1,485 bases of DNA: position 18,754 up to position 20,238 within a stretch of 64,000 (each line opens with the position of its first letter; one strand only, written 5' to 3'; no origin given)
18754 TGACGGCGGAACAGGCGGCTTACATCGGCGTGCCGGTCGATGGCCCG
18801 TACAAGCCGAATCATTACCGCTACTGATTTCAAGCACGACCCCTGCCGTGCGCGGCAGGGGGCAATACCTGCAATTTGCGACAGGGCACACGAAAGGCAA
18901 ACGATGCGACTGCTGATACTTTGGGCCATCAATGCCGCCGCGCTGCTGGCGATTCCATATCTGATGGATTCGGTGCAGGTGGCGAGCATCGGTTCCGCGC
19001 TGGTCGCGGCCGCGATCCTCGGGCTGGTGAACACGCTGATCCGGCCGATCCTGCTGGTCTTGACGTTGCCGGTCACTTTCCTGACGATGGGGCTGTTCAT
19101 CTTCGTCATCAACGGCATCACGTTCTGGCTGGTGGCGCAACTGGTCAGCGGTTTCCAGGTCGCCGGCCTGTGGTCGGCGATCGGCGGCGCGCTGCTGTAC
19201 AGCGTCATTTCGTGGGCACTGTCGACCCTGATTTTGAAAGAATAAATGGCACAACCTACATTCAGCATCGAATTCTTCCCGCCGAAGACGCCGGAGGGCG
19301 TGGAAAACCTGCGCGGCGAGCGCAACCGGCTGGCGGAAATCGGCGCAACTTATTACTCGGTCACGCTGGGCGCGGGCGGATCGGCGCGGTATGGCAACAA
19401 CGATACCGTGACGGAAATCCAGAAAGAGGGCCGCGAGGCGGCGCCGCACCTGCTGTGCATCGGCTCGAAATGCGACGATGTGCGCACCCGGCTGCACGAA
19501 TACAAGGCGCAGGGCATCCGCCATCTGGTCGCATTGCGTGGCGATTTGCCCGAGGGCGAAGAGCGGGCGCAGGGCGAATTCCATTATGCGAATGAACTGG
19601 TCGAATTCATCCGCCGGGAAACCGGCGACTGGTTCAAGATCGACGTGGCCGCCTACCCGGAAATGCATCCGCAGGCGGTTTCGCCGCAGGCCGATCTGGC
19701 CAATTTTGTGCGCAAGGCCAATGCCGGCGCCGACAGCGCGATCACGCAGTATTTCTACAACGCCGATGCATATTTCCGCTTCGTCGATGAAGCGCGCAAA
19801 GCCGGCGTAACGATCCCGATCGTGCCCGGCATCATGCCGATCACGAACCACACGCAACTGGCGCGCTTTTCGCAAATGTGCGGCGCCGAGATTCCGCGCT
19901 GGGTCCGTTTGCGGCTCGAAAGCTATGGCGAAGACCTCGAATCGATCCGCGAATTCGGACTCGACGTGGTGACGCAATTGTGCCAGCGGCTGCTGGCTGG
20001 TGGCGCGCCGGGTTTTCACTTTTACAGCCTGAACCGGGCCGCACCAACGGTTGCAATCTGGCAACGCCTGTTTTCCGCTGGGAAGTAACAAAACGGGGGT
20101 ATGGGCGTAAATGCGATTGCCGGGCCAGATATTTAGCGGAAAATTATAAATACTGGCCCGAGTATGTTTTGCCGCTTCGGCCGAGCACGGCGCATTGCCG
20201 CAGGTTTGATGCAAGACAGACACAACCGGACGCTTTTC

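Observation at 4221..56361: Dispersed ~120-nt partly palindromic intergenic element family: 4 full-length and about 6 degenerate copies in 64 kb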

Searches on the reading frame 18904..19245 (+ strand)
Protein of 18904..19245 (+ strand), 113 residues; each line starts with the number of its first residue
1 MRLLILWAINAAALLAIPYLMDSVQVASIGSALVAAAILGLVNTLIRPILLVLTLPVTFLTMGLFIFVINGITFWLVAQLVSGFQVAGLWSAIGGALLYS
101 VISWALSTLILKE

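Call 62: search_protein_families(library=pfam, proteins=[window:18904-19245:+])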
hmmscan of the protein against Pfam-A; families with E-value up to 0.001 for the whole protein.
window:18904-19245:+ (113 aa): 1 family
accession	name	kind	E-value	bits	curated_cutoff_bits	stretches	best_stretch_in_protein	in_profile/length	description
PF04020.18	Phage_holin_4_2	-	2.6e-33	115.2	28.8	1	1-104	1-104/105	Mycobacterial 4 TMS phage holin, superfamily IV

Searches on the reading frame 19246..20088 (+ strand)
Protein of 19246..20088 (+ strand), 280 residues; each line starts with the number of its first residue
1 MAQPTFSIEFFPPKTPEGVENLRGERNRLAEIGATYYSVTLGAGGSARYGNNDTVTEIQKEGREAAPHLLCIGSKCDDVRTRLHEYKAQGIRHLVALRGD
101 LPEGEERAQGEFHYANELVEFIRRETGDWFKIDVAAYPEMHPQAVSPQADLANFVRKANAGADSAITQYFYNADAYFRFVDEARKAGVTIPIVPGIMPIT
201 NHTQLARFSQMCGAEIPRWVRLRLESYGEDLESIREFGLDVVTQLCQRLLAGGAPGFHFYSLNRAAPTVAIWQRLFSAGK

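Call 42: search_protein_families(library=pfam, proteins=[window:19246-20088:+])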
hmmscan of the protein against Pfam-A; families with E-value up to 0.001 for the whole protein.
window:19246-20088:+ (280 aa): 1 family
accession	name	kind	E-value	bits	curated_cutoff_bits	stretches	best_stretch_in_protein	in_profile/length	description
PF02219.23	MTHFR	-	1.9e-85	287.1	24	1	3-275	10-286/287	Methylenetetrahydrofolate reductase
